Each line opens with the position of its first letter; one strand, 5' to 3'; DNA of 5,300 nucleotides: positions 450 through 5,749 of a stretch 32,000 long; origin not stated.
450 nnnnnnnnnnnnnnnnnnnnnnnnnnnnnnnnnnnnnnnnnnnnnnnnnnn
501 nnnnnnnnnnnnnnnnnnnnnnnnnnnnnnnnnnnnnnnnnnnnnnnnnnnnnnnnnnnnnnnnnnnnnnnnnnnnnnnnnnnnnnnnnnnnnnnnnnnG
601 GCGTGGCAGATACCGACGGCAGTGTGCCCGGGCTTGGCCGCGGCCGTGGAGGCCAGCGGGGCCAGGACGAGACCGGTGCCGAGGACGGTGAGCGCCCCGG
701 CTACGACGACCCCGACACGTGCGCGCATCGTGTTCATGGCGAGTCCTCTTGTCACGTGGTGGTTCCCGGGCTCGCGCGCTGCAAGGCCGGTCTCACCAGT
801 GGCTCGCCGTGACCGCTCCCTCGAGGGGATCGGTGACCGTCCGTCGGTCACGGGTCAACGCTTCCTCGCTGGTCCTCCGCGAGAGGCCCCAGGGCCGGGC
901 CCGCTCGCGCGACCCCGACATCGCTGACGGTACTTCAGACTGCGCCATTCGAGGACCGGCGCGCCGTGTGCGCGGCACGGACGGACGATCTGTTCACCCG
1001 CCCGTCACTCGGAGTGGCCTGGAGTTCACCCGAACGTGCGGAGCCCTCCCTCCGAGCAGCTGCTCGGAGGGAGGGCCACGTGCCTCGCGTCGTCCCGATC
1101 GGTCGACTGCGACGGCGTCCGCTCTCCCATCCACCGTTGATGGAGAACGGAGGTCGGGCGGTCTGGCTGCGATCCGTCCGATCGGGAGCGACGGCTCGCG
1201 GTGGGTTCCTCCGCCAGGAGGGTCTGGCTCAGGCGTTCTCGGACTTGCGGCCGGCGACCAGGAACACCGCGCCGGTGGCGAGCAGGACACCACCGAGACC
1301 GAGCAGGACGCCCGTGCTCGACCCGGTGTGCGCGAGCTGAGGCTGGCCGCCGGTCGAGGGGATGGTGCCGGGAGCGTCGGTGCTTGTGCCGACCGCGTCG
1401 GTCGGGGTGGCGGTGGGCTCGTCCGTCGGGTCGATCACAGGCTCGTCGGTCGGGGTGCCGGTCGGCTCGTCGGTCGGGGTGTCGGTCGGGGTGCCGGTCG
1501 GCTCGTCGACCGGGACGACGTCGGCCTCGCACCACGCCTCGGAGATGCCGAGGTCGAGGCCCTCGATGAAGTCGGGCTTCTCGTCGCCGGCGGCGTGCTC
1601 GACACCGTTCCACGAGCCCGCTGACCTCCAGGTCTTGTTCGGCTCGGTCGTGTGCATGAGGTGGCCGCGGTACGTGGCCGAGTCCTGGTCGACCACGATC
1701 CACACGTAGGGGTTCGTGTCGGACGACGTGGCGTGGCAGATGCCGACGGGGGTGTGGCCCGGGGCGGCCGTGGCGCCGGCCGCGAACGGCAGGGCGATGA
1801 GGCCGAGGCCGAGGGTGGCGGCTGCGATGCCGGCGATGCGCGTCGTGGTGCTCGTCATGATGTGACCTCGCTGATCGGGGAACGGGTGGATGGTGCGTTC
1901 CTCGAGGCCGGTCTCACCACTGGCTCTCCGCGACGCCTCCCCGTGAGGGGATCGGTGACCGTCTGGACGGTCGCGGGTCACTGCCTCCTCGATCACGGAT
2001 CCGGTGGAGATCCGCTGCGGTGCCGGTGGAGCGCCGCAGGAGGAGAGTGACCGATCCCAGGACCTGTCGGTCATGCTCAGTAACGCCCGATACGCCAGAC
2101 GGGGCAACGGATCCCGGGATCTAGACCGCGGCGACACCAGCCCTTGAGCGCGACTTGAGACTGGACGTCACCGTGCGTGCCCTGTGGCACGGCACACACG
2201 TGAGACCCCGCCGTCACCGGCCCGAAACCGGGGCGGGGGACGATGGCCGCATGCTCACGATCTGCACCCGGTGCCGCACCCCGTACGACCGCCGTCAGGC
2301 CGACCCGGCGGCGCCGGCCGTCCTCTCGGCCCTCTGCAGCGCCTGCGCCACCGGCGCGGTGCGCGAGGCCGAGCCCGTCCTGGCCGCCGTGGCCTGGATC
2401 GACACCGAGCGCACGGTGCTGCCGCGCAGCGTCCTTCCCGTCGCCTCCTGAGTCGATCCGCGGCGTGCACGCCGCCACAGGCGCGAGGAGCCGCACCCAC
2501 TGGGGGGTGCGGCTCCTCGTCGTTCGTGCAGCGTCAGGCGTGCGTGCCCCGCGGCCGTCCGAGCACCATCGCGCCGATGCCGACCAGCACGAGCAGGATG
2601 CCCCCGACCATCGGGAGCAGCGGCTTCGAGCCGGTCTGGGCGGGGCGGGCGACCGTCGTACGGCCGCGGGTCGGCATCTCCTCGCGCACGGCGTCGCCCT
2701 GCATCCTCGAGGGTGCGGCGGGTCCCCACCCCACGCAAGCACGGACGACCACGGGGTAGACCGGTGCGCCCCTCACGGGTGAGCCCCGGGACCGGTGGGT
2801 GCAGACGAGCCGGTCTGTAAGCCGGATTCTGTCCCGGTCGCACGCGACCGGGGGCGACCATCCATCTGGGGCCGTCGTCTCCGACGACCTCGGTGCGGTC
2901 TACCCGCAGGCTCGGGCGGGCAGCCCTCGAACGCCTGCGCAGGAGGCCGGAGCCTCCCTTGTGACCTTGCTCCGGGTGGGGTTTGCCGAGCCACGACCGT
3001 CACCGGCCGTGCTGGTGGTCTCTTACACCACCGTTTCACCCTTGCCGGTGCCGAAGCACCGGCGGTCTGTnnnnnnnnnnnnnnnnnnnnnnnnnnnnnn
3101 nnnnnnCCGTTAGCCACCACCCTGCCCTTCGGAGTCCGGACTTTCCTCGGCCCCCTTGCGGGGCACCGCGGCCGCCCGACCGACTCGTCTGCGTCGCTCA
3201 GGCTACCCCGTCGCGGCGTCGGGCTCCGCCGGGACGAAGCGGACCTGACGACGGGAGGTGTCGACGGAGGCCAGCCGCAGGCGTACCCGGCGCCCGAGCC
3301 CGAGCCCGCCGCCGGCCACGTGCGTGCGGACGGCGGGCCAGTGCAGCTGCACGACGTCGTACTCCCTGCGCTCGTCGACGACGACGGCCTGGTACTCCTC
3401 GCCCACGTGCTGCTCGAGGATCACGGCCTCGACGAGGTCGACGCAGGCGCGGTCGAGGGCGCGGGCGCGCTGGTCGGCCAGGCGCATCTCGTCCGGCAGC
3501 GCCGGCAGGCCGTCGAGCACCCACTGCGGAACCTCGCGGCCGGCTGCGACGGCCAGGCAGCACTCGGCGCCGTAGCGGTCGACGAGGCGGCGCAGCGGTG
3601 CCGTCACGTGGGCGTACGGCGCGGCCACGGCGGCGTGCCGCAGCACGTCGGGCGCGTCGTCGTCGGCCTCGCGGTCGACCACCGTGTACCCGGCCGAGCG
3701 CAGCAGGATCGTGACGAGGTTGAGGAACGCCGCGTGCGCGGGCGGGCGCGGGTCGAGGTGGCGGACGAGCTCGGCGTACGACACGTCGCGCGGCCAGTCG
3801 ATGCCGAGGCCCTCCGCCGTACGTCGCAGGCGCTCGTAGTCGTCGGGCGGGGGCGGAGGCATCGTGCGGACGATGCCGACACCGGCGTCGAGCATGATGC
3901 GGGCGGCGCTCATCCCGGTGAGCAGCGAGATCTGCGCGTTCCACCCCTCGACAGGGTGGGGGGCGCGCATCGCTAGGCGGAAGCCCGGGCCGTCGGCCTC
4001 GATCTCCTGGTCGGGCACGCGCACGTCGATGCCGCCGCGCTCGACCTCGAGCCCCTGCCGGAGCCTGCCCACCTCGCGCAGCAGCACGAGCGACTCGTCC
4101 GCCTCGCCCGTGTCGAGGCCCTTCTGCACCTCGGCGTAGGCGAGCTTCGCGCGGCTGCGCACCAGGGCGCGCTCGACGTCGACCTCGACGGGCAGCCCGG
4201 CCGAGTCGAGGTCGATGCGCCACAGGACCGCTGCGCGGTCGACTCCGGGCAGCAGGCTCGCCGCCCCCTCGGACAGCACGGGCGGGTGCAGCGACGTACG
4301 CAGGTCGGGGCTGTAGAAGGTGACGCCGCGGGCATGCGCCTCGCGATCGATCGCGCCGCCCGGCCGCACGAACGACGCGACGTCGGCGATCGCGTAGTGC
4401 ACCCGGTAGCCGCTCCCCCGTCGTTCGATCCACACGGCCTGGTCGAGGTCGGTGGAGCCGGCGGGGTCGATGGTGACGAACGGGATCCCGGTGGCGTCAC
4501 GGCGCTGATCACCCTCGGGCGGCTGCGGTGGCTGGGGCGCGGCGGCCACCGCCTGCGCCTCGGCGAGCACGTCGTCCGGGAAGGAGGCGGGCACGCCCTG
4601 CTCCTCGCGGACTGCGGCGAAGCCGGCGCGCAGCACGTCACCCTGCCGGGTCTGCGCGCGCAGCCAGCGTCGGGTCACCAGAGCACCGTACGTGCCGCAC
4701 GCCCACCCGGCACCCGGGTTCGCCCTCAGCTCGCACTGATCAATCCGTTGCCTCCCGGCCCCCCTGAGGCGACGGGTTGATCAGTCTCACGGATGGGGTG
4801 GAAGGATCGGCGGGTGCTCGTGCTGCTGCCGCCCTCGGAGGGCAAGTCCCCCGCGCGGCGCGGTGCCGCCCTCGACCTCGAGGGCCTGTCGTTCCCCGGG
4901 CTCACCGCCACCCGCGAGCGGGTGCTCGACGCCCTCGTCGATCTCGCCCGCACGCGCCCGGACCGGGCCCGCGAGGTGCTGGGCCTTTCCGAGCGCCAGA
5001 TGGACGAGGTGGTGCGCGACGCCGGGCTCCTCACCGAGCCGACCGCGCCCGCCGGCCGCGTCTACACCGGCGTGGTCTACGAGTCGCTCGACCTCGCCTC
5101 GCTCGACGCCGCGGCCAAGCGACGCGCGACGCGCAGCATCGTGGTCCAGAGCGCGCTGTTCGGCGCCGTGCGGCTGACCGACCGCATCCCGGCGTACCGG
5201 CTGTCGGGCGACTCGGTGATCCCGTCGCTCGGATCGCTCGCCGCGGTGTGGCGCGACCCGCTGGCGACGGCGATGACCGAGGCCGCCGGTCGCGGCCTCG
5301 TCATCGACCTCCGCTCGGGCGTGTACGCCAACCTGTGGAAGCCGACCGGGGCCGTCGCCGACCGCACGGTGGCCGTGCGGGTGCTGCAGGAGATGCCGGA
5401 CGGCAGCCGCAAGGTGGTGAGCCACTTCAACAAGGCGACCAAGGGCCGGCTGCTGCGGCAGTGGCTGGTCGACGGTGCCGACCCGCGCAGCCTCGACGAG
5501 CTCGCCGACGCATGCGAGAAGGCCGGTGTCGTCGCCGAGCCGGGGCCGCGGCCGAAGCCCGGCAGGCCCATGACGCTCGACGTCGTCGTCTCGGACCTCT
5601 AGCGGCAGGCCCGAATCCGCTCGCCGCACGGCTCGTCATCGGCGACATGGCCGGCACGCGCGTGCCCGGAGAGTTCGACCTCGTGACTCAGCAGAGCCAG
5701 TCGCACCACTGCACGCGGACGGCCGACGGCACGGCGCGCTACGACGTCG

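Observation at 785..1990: Conserved ~85-nt structured leader in front of both surface-protein paralogs: riboswitch/attenuator candidate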

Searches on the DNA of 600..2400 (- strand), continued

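Call 56: search_rna_families(sources=[L124, L125, L127, L132, L133, L129, L130, L037, L112, L020, L034, L015, L003, L064, L022], threshold=gathering)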
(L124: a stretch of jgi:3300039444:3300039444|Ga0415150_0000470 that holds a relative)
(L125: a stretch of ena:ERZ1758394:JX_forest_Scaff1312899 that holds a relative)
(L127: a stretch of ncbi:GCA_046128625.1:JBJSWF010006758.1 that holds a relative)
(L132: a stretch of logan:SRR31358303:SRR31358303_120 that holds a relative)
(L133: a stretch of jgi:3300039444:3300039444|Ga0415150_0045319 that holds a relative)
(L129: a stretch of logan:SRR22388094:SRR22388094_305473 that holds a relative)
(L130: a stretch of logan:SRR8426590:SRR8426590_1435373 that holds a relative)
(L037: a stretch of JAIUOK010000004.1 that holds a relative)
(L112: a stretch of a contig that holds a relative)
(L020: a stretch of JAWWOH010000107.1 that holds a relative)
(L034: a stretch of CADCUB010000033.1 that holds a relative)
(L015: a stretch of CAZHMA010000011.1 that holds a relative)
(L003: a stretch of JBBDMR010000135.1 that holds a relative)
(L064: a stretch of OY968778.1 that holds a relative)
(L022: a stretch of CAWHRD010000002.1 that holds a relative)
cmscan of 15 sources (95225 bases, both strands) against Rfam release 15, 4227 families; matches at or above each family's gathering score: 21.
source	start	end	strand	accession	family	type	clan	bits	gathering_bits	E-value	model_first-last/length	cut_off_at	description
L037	4103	4482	-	RF00010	RNaseP_bact_a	Gene; ribozyme;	CL00002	293.1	100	1.2e-94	1-367/367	no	Bacterial RNase P class A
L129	1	239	+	RF00010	RNaseP_bact_a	Gene; ribozyme;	CL00002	142.3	100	1.6e-43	153-367/367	5'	Bacterial RNase P class A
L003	2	72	+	RF00005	tRNA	Gene; tRNA;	CL00001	76.3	29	8.5e-15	1-71/71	no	tRNA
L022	2462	2546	-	RF03169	c-di-GMP-II-GAG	Cis-reg; riboswitch;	CL00127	74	40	8.2e-13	1-86/86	no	c-di-GMP-II-GAG riboswitch aptamer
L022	3836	3920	-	RF03169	c-di-GMP-II-GAG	Cis-reg; riboswitch;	CL00127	70.5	40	6.4e-12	1-86/86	no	c-di-GMP-II-GAG riboswitch aptamer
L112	7234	7336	+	RF03169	c-di-GMP-II-GAG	Cis-reg; riboswitch;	CL00127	70.2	40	7.8e-12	1-86/86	no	c-di-GMP-II-GAG riboswitch aptamer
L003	112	185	+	RF00005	tRNA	Gene; tRNA;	CL00001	68.6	29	1.2e-12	1-71/71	no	tRNA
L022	1761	1833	+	RF00005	tRNA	Gene; tRNA;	CL00001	68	29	1.6e-12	1-71/71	no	tRNA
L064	3154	3263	+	RF03169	c-di-GMP-II-GAG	Cis-reg; riboswitch;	CL00127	66.6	40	6.2e-11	1-86/86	no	c-di-GMP-II-GAG riboswitch aptamer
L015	294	378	+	RF03169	c-di-GMP-II-GAG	Cis-reg; riboswitch;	CL00127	64.7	40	2e-10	1-86/86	no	c-di-GMP-II-GAG riboswitch aptamer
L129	1046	1146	+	RF03169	c-di-GMP-II-GAG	Cis-reg; riboswitch;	CL00127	63.8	40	3.3e-10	1-86/86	no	c-di-GMP-II-GAG riboswitch aptamer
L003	3820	3903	+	RF03169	c-di-GMP-II-GAG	Cis-reg; riboswitch;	CL00127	63.2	40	4.6e-10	1-86/86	no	c-di-GMP-II-GAG riboswitch aptamer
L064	5066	5173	+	RF03169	c-di-GMP-II-GAG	Cis-reg; riboswitch;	CL00127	63.2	40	4.7e-10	1-86/86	no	c-di-GMP-II-GAG riboswitch aptamer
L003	207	280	+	RF00005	tRNA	Gene; tRNA;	CL00001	62.7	29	4.8e-11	1-71/71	no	tRNA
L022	3081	3164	-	RF03169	c-di-GMP-II-GAG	Cis-reg; riboswitch;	CL00127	62.1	40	8.7e-10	1-86/86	no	c-di-GMP-II-GAG riboswitch aptamer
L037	4726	4821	+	RF03169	c-di-GMP-II-GAG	Cis-reg; riboswitch;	CL00127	61.9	40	1e-09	1-86/86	no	c-di-GMP-II-GAG riboswitch aptamer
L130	267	367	+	RF03169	c-di-GMP-II-GAG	Cis-reg; riboswitch;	CL00127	60.4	40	2.5e-09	1-86/86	no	c-di-GMP-II-GAG riboswitch aptamer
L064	7108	7213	+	RF03169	c-di-GMP-II-GAG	Cis-reg; riboswitch;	CL00127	59.3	40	4.7e-09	1-86/86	no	c-di-GMP-II-GAG riboswitch aptamer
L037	3491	3590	-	RF03169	c-di-GMP-II-GAG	Cis-reg; riboswitch;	CL00127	58.4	40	8e-09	1-86/86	no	c-di-GMP-II-GAG riboswitch aptamer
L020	1014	1115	-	RF03169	c-di-GMP-II-GAG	Cis-reg; riboswitch;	CL00127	57.1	40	1.7e-08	1-86/86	no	c-di-GMP-II-GAG riboswitch aptamer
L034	1242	1350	+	RF03169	c-di-GMP-II-GAG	Cis-reg; riboswitch;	CL00127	46.8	40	7.2e-06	1-86/86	no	c-di-GMP-II-GAG riboswitch aptamer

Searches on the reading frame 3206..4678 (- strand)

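Call 20: search_protein_families(library=pfam, proteins=[window:3206-4678:-], max_evalue=0.01)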
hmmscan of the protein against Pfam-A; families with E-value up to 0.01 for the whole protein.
window:3206-4678:- (491 aa): 2 families
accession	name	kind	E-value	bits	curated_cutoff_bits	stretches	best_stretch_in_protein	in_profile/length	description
PF00773.25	RNB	-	8e-43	147.4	29.3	1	59-367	1-313/326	RNB domain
PF18614.7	RNase_II_C_S1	-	3.3e-12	46.5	26.6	1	427-484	1-59/59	RNase II-type exonuclease C-terminal S1 domain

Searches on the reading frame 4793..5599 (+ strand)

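Call 20: search_protein_families(library=pfam, proteins=[window:4793-5599:+], max_evalue=0.01)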
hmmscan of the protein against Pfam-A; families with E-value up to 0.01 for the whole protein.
window:4793-5599:+ (269 aa): 1 family
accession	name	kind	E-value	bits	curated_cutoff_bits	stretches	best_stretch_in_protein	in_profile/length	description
PF03883.20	H2O2_YaaD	-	1.9e-36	126.2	29.6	1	9-238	2-223/236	Peroxide stress protein YaaA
